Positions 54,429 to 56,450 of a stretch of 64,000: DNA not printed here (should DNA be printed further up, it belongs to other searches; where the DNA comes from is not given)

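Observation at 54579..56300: The HydA of the trimeric complex lacks the proton-relay Cys and the CN-anchoring Lys of canonical H-cluster motifs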

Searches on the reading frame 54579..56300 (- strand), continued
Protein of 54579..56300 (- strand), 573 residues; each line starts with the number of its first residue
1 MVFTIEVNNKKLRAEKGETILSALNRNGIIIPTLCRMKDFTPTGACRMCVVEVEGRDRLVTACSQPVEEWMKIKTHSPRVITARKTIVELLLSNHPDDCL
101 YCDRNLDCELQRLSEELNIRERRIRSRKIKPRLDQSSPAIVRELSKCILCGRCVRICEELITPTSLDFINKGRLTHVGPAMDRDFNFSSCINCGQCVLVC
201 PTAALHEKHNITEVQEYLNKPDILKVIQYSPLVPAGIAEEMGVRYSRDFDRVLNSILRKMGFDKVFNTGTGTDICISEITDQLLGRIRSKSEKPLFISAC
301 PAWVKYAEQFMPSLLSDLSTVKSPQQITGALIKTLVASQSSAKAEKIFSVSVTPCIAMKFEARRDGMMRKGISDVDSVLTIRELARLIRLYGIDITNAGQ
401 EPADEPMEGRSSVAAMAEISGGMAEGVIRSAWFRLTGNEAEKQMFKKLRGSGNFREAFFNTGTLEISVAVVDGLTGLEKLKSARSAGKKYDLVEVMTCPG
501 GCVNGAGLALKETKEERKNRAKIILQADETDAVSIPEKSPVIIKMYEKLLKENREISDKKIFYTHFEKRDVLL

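Call 47: search_protein_families(library=ncbifam, proteins=[window:54579-56300:-], max_evalue=0.00001)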
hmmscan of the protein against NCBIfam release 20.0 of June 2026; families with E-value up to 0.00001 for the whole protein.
window:54579-56300:- (573 aa): 17 families
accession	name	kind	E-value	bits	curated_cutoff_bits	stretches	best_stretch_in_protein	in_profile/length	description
NF040763.1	FeFe_hydrog_A6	exception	1.2e-172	575.3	765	1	4-569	2-571/571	NADH-dependent [FeFe] hydrogenase, group A6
NF040762.1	Hydr_FeFe_Clost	exception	1.3e-126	423.6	900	1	4-566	2-571/572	ferredoxin hydrogenase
TIGR02512.1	FeFe_hydrog_A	subfamily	1.7e-102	343.1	405.95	1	139-508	1-372/375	[FeFe] hydrogenase, group A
NF005745.0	PRK07569.1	equivalog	8.9e-54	182.4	333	1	2-224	3-224/238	bidirectional hydrogenase complex protein HoxU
TIGR01973.1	NuoG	equivalog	3.5e-44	151.6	470.05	1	5-209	1-202/606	NADH-quinone oxidoreductase subunit NuoG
TIGR04105.1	FeFe_hydrog_B1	subfamily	1e-39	136.6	450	1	144-508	141-458/462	monomeric [FeFe] hydrogenase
NF006305.0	PRK08493.1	equivalog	5.5e-38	130.6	591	1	4-209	3-225/819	NADH-quinone oxidoreductase subunit G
NF005895.0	PRK07860.1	equivalog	1.3e-29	102.8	802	1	4-206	19-221/811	NADH-quinone oxidoreductase subunit G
NF009454.0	PRK12814.1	equivalog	7.5e-24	84.1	916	1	4-100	5-101/657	putative NADPH-dependent glutamate synthase small subunit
NF003454.1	PRK05035.1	equivalog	1.1e-07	30.8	345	1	144-202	366-420/556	electron transport complex subunit RsxC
NF004546.0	PRK05888.3-3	equivalog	4.5e-07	29.5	260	1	140-208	59-127/196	NADH-quinone oxidoreductase subunit NuoI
TIGR00403.1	ndhI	equivalog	1e-06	28.5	302.35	1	140-206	57-120/183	NAD(P)H-quinone oxidoreductase subunit I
NF041837.1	rnfC_Methano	equivalog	1.5e-06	27.4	650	1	142-203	354-412/438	Rnf electron transport complex subunit RnfC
NF009053.0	PRK12387.1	subfamily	2.1e-06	27.6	204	0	184-206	69-91/180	formate hydrogenlyase complex iron-sulfur subunit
TIGR01945.1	rnfC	subfamily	2.3e-06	26.4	245.95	1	143-203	361-417/435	RnfABCDGE type electron transport complex subunit C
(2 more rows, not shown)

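Call 54: list_cluster_members(proteins=[P0134, P0135, P0137, P0140, P0141, P0142, P0145, P0146, P0148, P0159])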
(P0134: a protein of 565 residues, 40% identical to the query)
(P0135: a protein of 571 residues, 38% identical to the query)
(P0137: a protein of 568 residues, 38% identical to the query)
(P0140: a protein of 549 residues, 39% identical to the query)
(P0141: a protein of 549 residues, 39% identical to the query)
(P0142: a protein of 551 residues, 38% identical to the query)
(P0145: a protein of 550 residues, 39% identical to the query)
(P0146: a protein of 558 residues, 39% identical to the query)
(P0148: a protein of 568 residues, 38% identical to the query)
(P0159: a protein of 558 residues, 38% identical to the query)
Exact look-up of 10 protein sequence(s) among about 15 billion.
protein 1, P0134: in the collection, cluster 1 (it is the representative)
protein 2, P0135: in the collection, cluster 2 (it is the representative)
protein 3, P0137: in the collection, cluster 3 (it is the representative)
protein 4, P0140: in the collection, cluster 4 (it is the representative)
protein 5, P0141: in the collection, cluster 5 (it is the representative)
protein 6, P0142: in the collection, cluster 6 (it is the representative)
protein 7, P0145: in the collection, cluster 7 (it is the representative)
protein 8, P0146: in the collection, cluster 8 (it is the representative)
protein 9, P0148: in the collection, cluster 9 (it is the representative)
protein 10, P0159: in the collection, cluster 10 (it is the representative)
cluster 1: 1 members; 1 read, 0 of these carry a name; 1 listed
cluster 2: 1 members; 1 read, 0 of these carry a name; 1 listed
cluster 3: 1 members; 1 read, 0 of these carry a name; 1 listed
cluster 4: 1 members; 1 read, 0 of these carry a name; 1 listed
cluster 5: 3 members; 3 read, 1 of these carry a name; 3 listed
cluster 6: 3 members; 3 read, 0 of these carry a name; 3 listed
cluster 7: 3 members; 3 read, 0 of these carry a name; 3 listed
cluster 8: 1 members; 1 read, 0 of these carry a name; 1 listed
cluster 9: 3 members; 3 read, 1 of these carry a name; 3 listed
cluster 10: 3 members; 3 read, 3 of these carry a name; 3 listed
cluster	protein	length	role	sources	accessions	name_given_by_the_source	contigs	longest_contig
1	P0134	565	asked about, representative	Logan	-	-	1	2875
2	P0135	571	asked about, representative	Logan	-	-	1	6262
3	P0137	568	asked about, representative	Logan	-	-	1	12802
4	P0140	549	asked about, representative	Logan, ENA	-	-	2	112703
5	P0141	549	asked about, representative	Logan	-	-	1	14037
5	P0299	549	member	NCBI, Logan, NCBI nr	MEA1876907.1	MAG: [Fe-Fe] hydrogenase large subunit C-terminal domain-containing protein [Bacteroidota ... | [Fe-Fe] hydrogenase large subunit C-terminal domain-containing protein [Bacteroidota ...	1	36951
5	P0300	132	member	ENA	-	-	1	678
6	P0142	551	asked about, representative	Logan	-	-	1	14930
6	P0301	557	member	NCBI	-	-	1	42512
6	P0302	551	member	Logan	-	-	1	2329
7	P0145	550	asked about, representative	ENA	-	-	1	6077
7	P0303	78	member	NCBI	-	-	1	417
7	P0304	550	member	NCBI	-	-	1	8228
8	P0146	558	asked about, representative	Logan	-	-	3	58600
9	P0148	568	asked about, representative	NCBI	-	-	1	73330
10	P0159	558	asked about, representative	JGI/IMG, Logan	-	iron only hydrogenase large subunit-like protein/ferredoxin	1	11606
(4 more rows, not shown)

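Call 58: find_homologous_proteins(query=A1, max_evalue=1e-40)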
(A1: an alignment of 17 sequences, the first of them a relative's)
Query A1 (17 sequences) (558 aa, profile of the alignment): 7948 proteins with E <= 1e-40 among 8000 candidates; the best 120 are listed.
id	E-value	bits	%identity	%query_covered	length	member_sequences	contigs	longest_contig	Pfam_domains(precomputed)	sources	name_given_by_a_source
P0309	4.0e-232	790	48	99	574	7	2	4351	PF10588.15,PF00111.33,PF02256.23,PF12837.13,PF13484.12,PF12838.13,PF22117.3,PF13510.12,PF02906.20,PF00037.33,PF25160.2,PF13237.12,PF13183.12,PF13187.12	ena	-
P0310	4.6e-232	790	46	98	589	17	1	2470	PF10588.15,PF00111.33,PF02256.23,PF12837.13,PF13484.12,PF12838.13,PF22117.3,PF13510.12,PF02906.20,PF12797.13,PF00037.33,PF13237.12,PF13187.12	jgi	jgi:iron-only hydrogenase group A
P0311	6.3e-232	789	46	98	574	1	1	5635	PF14697.12,PF10588.15,PF00111.33,PF02256.23,PF12837.13,PF13746.12,PF13484.12,PF12838.13,PF22117.3,PF13510.12,PF02906.20,PF12797.13,PF00037.33,PF13237.12,PF13183.12,PF13187.12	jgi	jgi:iron-only hydrogenase group A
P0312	9.6e-232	789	45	98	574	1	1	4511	PF14697.12,PF10588.15,PF00111.33,PF02256.23,PF12837.13,PF13484.12,PF12838.13,PF22117.3,PF13510.12,PF02906.20,PF12797.13,PF00037.33,PF13237.12,PF13187.12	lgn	-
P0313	1.9e-231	788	46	98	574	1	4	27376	PF14697.12,PF10588.15,PF00111.33,PF02256.23,PF12837.13,PF13746.12,PF12838.13,PF22117.3,PF13510.12,PF02906.20,PF12797.13,PF00037.33,PF13237.12,PF13187.12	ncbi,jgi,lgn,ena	-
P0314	2.0e-231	788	44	99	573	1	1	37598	PF14697.12,PF10588.15,PF00111.33,PF02256.23,PF12837.13,PF13484.12,PF12838.13,PF22117.3,PF13510.12,PF02906.20,PF12797.13,PF00037.33,PF13237.12,PF13187.12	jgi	jgi:iron-only hydrogenase group A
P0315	2.3e-231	788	47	98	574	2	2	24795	PF14697.12,PF10588.15,PF00111.33,PF02256.23,PF12837.13,PF13746.12,PF12838.13,PF22117.3,PF13510.12,PF02906.20,PF12797.13,PF00037.33,PF25160.2,PF13237.12,PF13183.12,PF13187.12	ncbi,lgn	ncbi:MAG: [FeFe] hydrogenase, group A [Bacteroidales bacterium]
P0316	2.4e-231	787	46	97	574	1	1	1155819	PF10588.15,PF00111.33,PF02256.23,PF12837.13,PF13484.12,PF12838.13,PF22117.3,PF13510.12,PF02906.20,PF00037.33,PF13237.12,PF13187.12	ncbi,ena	-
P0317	3.0e-231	787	45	98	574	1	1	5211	PF10588.15,PF00111.33,PF02256.23,PF12837.13,PF13484.12,PF12838.13,PF22117.3,PF13510.12,PF02906.20,PF12797.13,PF00037.33,PF13237.12,PF13187.12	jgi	-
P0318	7.7e-231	786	46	98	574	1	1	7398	PF14697.12,PF10588.15,PF00111.33,PF02256.23,PF12837.13,PF13746.12,PF12838.13,PF22117.3,PF13510.12,PF02906.20,PF12797.13,PF00037.33,PF13237.12,PF13187.12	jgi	-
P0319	7.9e-231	786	47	98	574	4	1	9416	PF14697.12,PF10588.15,PF00111.33,PF02256.23,PF12837.13,PF13484.12,PF12838.13,PF22117.3,PF13510.12,PF02906.20,PF12797.13,PF00037.33,PF25160.2,PF13237.12,PF13183.12,PF13187.12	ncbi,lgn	-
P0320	8.3e-231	786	46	98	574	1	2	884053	PF10588.15,PF00111.33,PF02256.23,PF12837.13,PF13484.12,PF12838.13,PF22117.3,PF13510.12,PF02906.20,PF00037.33,PF13237.12,PF13183.12,PF13187.12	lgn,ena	-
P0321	8.5e-231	786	47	98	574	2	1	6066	PF14697.12,PF10588.15,PF00111.33,PF02256.23,PF12837.13,PF13484.12,PF12838.13,PF22117.3,PF13510.12,PF02906.20,PF12797.13,PF00037.33,PF13237.12,PF13187.12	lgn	-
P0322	9.8e-231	785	47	98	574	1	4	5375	PF13510.12,PF10588.15,PF02906.20,PF02256.23,PF00037.33,PF13746.12,PF12838.13,PF22117.3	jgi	jgi:iron-only hydrogenase group A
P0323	1.0e-230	785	45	98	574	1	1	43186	PF14697.12,PF10588.15,PF00111.33,PF02256.23,PF12837.13,PF13746.12,PF12838.13,PF22117.3,PF13510.12,PF02906.20,PF12797.13,PF00037.33,PF13237.12,PF13187.12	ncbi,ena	-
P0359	1.9e-228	778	49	96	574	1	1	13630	PF10588.15,PF00111.33,PF02256.23,PF12837.13,PF13484.12,PF12838.13,PF22117.3,PF13510.12,PF02906.20,PF12797.13,PF00037.33,PF13237.12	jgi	jgi:iron-only hydrogenase group A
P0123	3.0e-228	777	42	97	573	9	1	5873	PF14697.12,PF10588.15,PF00111.33,PF12837.13,PF13484.12,PF12838.13,PF22117.3,PF13459.12,PF13510.12,PF02906.20,PF12797.13,PF00037.33,PF13237.12,PF13183.12,PF13187.12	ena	-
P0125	6.3e-228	776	100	100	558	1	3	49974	PF13510.12,PF10588.15,PF02906.20,PF00111.33,PF12837.13,PF00037.33,PF12838.13,PF22117.3,PF13237.12,PF13187.12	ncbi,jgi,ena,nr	ncbi:MAG TPA: [Fe-Fe] hydrogenase large subunit C-terminal domain-containing protein [Bacteroidales 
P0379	1.2e-227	775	45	98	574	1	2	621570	PF10588.15,PF00111.33,PF02256.23,PF12837.13,PF13484.12,PF12838.13,PF22117.3,PF13459.12,PF13510.12,PF02906.20,PF00037.33,PF13237.12,PF13183.12,PF13187.12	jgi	-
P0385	2.5e-227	774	46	96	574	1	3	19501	PF10588.15,PF00111.33,PF02256.23,PF12837.13,PF13746.12,PF13484.12,PF12838.13,PF22117.3,PF13510.12,PF02906.20,PF12797.13,PF00037.33,PF25160.2,PF13237.12,PF13187.12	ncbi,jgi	-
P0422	1.7e-226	771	47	96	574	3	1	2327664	PF14697.12,PF10588.15,PF00111.33,PF02256.23,PF12837.13,PF13484.12,PF12838.13,PF22117.3,PF13510.12,PF02906.20,PF12797.13,PF00037.33,PF25160.2,PF13237.12,PF13183.12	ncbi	ncbi:MAG: [FeFe] hydrogenase, group A [Tenuifilaceae bacterium]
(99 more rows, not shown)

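Call 64: find_encoding_contigs(protein=P0422, flank=10000, max_places=1)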
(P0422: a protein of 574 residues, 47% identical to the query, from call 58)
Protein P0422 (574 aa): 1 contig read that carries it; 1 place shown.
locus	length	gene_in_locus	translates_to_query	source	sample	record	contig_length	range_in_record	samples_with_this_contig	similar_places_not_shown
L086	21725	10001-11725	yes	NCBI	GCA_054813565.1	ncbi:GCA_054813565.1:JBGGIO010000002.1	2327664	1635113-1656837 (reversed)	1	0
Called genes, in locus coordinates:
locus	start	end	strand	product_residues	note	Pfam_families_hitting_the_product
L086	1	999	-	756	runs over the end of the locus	PF26549:Tricorn_N (faint), PF07676:PD40, PF05036:SPOR (faint)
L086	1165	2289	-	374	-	PF00583:Acetyltransf_1 (faint)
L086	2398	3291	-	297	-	PF03575:Peptidase_S51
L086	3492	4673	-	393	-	PF07228:SpoIIE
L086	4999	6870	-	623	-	PF00037:Fer4 (weak), PF12838:Fer4_7, PF13187:Fer4_9, PF13237:Fer4_10, PF14697:Fer4_21, PF25160:LdpA_Fe-S-bd, PF00037:Fer4, PF02906:Fe_hyd_lg_C, +6 more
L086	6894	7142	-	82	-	PF01257:2Fe-2S_thioredx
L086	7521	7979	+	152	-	PF01257:2Fe-2S_thioredx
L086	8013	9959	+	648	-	PF01512:Complex1_51K, PF10589:NADH_4Fe-4S, PF00037:Fer4, PF12837:Fer4_6 (weak), PF12838:Fer4_7 (weak), PF13187:Fer4_9 (weak), PF13237:Fer4_10, PF14697:Fer4_21, +1 more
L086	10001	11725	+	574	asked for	PF00111:Fer2, PF13510:Fer2_4, PF10588:NADH-G_4Fe-4S_3, PF13237:Fer4_10, PF22117:Fer4_Nqo3 (weak), PF12838:Fer4_7, PF02906:Fe_hyd_lg_C, PF02256:Fe_hyd_SSU, +7 more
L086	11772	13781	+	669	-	PF00037:Fer4 (faint), PF13187:Fer4_9 (weak), PF13237:Fer4_10, PF25160:LdpA_Fe-S-bd (weak), PF02906:Fe_hyd_lg_C, PF04060:FeS, PF00512:HisKA, PF02518:HATPase_c, +2 more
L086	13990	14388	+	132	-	PF00072:Response_reg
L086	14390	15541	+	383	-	PF00072:Response_reg, PF00512:HisKA, PF13581:HATPase_c_2 (weak), PF02518:HATPase_c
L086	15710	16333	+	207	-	PF06971:Put_DNA-bind_N, PF02629:CoA_binding, PF01408:GFO_IDH_MocA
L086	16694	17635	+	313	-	PF06574:FAD_syn, PF01687:Flavokinase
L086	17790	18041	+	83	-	PF21699:TM1266-like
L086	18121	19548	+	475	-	PF04055:Radical_SAM, PF06968:BATS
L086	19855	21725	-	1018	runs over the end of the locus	PF00930:DPPIV_N (faint), PF07676:PD40 (faint), PF08662:eIF2A (weak), PF26550:Tricorn_2nd, PF26549:Tricorn_N (weak)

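Call 65: find_encoding_contigs(protein=P0359, flank=10000, max_places=1)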
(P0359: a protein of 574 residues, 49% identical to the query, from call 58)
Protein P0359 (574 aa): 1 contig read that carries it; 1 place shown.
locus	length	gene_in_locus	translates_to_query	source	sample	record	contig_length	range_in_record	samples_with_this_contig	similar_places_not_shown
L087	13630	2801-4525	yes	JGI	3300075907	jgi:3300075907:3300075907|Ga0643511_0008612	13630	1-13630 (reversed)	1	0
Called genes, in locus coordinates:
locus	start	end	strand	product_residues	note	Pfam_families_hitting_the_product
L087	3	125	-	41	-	?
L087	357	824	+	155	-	PF01257:2Fe-2S_thioredx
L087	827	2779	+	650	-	PF12837:Fer4_6 (faint), PF01512:Complex1_51K, PF10589:NADH_4Fe-4S, PF12797:Fer4_2 (faint), PF13187:Fer4_9, PF14697:Fer4_21, PF00037:Fer4 (weak)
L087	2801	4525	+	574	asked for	PF00111:Fer2 (weak), PF13510:Fer2_4, PF10588:NADH-G_4Fe-4S_3, PF13237:Fer4_10, PF22117:Fer4_Nqo3, PF12838:Fer4_7, PF02906:Fe_hyd_lg_C, PF02256:Fe_hyd_SSU, +4 more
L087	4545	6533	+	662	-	PF00037:Fer4 (faint), PF12838:Fer4_7 (faint), PF13187:Fer4_9 (weak), PF13237:Fer4_10, PF02906:Fe_hyd_lg_C, PF04060:FeS, PF00512:HisKA, PF02518:HATPase_c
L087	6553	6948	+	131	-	PF00072:Response_reg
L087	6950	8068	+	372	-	PF00072:Response_reg, PF00512:HisKA, PF02518:HATPase_c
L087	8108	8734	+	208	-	PF06971:Put_DNA-bind_N, PF02629:CoA_binding, PF01408:GFO_IDH_MocA (weak)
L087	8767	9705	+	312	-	PF01467:CTP_transf_like (weak), PF06574:FAD_syn, PF01687:Flavokinase (weak)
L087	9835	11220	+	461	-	PF04055:Radical_SAM, PF06968:BATS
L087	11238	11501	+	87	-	-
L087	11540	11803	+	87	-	PF21699:TM1266-like (weak)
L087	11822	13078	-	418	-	-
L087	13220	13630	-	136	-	?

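Call 72: predict_structure(alignment_id=A2)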
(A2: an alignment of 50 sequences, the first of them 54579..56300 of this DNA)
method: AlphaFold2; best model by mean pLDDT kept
length: 573 residues; sequences in the alignment: 50
mean_pLDDT: 75.0   pTM: 0.73
mean pLDDT of the five models: 75.0, 73.6, 73.0, 72.4, 69.5
residues with pLDDT >= 90: 169; 70-90: 241; 50-70: 47; < 50: 116
segments of 3 or more residues with pLDDT < 50: 37-45, 96-107, 121-207, 507-511
pLDDT, mean of each block of 10 residues (from residue 1): 83 87 83 55 59 87 86 85 74 49 44 60 37 43 34 25 29 34 38 32 46 87 92 82 81 93 93 96 94 92 85 93 95 89 90 83 83 89 81 81 89 86 92 94 88 89 91 82 91 82 52 64 78 89 92 89 88 47
secondary structure, 60 per line:
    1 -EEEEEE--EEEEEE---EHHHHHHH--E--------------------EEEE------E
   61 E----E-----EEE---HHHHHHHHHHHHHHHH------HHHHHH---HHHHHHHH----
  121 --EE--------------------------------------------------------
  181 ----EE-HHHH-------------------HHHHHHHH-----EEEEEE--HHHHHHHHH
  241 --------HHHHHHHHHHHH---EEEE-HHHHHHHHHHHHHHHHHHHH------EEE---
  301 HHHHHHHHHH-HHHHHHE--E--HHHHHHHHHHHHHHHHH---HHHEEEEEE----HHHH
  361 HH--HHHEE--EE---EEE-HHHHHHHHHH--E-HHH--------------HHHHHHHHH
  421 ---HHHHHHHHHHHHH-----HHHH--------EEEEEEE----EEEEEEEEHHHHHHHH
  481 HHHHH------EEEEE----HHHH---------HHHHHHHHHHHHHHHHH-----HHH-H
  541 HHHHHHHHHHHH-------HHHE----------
elements in order: E2-7 E10-15 H20-26 E50-53 E72-74 H78-93 H100-105 H109-116 H188-191 H211-218 E224-229 H232-240 H249-260 E264-267 H269-288 E295-297 H301-310 H312-317 H324-340 E347-352 H357-362 E377-379 H381-390 H412-420 H424-436 H442-445 E454-460 E465-472 H473-485 E492-496 H501-504 H514-530 H540-552
